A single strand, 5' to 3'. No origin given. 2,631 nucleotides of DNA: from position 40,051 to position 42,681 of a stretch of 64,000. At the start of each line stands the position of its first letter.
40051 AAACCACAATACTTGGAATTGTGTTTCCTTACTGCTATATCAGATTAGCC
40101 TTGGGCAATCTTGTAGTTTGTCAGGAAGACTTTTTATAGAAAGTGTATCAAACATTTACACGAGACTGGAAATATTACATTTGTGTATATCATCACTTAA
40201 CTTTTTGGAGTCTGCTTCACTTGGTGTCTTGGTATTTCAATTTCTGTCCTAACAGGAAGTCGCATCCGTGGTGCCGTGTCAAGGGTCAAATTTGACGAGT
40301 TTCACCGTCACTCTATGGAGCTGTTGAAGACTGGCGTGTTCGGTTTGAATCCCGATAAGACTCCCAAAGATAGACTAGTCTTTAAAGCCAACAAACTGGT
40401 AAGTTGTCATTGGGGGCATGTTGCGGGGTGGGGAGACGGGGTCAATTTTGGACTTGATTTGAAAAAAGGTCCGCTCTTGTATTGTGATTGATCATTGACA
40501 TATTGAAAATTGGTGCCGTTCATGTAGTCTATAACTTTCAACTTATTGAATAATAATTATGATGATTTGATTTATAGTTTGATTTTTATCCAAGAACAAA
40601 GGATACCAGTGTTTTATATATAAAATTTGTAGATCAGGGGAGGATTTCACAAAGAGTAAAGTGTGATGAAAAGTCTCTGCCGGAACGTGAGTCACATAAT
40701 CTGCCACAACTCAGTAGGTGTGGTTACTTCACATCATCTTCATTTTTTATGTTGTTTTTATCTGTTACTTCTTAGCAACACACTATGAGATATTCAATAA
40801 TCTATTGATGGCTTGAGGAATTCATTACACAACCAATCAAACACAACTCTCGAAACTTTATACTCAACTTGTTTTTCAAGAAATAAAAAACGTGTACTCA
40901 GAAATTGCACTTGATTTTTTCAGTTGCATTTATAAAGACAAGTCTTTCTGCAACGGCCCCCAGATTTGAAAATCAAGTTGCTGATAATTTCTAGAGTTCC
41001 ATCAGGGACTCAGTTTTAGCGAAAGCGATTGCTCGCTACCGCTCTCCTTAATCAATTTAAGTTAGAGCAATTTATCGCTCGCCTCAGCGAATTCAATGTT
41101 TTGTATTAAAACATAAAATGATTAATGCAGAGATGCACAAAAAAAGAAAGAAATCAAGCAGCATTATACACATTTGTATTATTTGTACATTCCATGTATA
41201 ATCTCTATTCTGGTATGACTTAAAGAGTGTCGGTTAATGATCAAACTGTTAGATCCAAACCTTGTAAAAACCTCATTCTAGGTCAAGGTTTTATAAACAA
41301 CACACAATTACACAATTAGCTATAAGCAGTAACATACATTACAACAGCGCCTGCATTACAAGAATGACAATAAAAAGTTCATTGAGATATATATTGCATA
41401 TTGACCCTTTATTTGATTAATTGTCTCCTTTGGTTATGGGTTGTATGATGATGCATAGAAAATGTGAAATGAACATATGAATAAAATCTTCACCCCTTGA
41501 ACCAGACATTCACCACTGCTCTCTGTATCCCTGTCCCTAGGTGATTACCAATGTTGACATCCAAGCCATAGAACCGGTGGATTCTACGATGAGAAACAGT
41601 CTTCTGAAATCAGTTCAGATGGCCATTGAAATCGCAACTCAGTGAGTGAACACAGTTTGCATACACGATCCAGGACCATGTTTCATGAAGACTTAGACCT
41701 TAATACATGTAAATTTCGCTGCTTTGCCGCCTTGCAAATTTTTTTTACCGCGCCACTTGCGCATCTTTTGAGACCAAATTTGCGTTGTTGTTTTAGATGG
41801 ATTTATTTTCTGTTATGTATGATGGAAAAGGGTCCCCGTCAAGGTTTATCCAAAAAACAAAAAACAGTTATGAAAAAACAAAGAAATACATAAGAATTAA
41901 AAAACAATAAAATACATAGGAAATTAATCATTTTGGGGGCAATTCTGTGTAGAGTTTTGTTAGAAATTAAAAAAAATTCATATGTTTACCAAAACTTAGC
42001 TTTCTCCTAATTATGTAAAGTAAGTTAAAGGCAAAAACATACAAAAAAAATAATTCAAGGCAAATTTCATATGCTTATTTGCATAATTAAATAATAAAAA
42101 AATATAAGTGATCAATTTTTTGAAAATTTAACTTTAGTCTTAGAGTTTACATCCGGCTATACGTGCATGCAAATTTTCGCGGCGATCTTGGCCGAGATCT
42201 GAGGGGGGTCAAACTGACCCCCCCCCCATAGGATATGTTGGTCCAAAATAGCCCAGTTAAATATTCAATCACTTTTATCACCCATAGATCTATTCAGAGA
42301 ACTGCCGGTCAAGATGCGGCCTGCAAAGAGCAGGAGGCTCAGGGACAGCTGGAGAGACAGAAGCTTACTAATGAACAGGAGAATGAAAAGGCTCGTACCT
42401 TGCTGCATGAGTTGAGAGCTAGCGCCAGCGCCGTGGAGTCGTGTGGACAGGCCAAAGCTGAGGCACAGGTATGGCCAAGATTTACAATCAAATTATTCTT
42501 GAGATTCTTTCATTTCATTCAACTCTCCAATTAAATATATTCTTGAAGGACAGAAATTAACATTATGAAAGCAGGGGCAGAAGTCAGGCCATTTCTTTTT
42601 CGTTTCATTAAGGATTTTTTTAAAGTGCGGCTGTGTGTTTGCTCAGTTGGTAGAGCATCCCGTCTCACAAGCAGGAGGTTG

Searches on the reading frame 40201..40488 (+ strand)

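Call 43: search_protein_families(library=pfam, proteins=[window:40201-40488:+], max_evalue=0.01)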
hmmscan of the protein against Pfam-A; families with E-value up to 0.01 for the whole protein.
window:40201-40488:+ (96 aa): 1 family
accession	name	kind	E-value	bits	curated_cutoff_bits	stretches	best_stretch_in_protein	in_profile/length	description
PF11978.13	MVP_shoulder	-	4.1e-11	43.4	25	1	19-67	57-105/118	Shoulder domain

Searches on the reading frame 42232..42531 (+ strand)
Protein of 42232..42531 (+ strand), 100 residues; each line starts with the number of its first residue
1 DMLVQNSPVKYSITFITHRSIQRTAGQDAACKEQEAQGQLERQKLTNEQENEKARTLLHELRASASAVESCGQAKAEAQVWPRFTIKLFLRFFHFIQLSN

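Call 43: search_protein_families(library=pfam, proteins=[window:42232-42531:+], max_evalue=0.01)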
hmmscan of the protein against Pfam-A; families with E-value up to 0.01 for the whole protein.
window:42232-42531:+ (100 aa): 1 family
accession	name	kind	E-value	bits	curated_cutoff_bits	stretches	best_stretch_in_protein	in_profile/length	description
PF14932.11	HAUS-augmin3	-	0.0063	16.5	29.4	1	27-95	118-177/260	HAUS augmin-like complex subunit 3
